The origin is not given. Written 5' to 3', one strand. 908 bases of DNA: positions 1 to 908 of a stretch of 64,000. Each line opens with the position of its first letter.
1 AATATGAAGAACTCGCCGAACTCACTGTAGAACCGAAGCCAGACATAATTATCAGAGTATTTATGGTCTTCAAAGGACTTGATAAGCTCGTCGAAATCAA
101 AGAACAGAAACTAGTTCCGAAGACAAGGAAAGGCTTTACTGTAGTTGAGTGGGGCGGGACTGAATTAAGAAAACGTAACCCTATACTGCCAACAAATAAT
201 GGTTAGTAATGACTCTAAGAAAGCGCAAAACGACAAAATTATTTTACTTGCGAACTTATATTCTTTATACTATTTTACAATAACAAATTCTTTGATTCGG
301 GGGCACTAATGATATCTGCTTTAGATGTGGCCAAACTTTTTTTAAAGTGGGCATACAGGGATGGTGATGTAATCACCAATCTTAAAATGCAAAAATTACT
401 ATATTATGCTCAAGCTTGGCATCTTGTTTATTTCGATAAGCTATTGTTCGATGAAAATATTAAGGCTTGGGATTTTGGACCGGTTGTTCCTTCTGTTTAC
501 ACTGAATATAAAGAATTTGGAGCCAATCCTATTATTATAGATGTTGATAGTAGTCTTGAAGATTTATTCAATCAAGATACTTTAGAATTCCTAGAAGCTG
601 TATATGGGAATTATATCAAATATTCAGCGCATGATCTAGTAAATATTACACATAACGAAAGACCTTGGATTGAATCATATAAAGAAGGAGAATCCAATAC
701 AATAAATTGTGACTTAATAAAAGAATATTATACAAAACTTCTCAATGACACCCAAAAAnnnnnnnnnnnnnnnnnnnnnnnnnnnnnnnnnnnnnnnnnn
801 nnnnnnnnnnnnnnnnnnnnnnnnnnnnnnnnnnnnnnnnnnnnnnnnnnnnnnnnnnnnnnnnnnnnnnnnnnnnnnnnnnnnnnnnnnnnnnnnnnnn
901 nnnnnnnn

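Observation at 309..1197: Panacea-domain antitoxin-like gene coupled to an unclassifiable 150-aa ORF: candidate new PanAT-type toxin-antitoxin pair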

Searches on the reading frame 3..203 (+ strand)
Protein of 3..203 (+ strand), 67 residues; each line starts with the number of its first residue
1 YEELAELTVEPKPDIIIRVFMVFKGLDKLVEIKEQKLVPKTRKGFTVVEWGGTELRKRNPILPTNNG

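Call 59: search_protein_families(library=pfam, proteins=[window:3-203:+], max_evalue=0.01)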
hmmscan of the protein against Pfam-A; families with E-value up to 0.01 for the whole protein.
window:3-203:+ (67 aa): 0 families

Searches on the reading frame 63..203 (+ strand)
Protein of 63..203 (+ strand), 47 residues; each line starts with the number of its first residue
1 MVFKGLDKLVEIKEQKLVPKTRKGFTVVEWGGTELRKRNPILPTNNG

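Call 3: search_protein_families(library=pfam, proteins=[window:63-203:+], max_evalue=1)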
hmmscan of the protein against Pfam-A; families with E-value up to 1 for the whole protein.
window:63-203:+ (47 aa): 0 families

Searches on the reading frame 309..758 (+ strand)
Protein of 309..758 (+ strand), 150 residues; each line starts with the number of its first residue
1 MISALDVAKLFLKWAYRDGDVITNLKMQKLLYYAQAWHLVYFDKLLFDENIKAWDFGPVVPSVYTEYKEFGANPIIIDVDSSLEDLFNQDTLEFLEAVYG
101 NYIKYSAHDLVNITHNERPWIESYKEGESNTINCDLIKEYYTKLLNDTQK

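Call 3: search_protein_families(library=pfam, proteins=[window:309-758:+], max_evalue=1)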
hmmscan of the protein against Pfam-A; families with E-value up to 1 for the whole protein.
window:309-758:+ (150 aa): 1 family
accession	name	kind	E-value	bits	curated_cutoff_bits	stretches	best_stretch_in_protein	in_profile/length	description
PF13274.11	SocA_Panacea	-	1.5e-22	81.1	25.7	1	28-120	2-112/113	Antitoxin SocA-like, Panacea domain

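Call 4: search_protein_families(library=ncbifam, proteins=[window:309-758:+], max_evalue=1)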
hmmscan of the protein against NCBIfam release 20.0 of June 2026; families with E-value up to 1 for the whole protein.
window:309-758:+ (150 aa): 2 families
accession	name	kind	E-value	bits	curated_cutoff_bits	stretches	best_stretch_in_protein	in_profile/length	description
NF047745.1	SocA_antitoxin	equivalog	3e-23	82.4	190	1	6-127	5-136/176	type VI toxin-antitoxin system SocA family antitoxin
TIGR03774.1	RPE2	domain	0.0051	17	36.15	1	59-77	1-19/35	palindromic element RPE2 domain-containing protein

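Call 5: search_protein_families(library=phrogs, proteins=[window:309-758:+], max_evalue=1)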
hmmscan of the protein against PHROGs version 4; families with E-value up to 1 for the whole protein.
window:309-758:+ (150 aa): 2 families
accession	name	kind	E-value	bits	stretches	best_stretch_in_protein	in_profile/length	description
phrog_1281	-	unknown function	1.1e-45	156.8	1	1-145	7-154/195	-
phrog_10390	-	unknown function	1.4e-38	134.1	1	3-144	150-294/299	-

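Call 6: search_protein_families(library=padloc, proteins=[window:309-758:+], max_evalue=1)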
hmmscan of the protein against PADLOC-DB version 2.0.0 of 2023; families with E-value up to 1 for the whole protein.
window:309-758:+ (150 aa): 0 families

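Call 33: list_cluster_members(proteins=[P0001, window:309-758:+, P0062, P0154, window:1235-1690:+])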
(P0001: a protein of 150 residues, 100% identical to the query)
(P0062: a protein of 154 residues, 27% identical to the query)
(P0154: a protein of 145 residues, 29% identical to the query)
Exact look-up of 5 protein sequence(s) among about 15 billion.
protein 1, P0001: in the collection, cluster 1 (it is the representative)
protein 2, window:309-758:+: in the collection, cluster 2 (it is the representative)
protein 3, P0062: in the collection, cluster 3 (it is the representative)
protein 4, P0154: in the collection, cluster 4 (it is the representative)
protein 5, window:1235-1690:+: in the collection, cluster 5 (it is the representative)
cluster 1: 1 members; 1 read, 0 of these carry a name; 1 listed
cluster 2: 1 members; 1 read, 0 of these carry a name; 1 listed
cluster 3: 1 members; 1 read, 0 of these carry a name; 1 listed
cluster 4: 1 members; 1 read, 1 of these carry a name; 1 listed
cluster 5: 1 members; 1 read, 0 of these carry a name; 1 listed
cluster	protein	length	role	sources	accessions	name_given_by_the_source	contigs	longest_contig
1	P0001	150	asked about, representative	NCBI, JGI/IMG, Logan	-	-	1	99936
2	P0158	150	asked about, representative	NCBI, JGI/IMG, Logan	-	-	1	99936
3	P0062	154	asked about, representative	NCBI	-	-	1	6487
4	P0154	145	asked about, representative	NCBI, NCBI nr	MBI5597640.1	MAG: hypothetical protein HY928_16245 [Elusimicrobia bacterium] | hypothetical protein [Elusimicrobiota bacterium]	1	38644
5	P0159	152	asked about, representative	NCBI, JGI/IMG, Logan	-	-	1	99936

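Call 80: find_encoding_contigs(protein=window:309-758:+, flank=10000, max_places=5)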
Protein window:309-758:+ (150 aa): 1 contig read that carries it; 1 place shown.
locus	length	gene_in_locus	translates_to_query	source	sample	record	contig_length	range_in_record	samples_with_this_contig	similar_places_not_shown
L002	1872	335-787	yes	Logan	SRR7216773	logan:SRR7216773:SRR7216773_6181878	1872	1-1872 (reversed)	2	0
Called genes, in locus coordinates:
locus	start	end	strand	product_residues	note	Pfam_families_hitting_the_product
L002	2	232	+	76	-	?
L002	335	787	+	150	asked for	PF13274:SocA_Panacea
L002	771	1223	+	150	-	-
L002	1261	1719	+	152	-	-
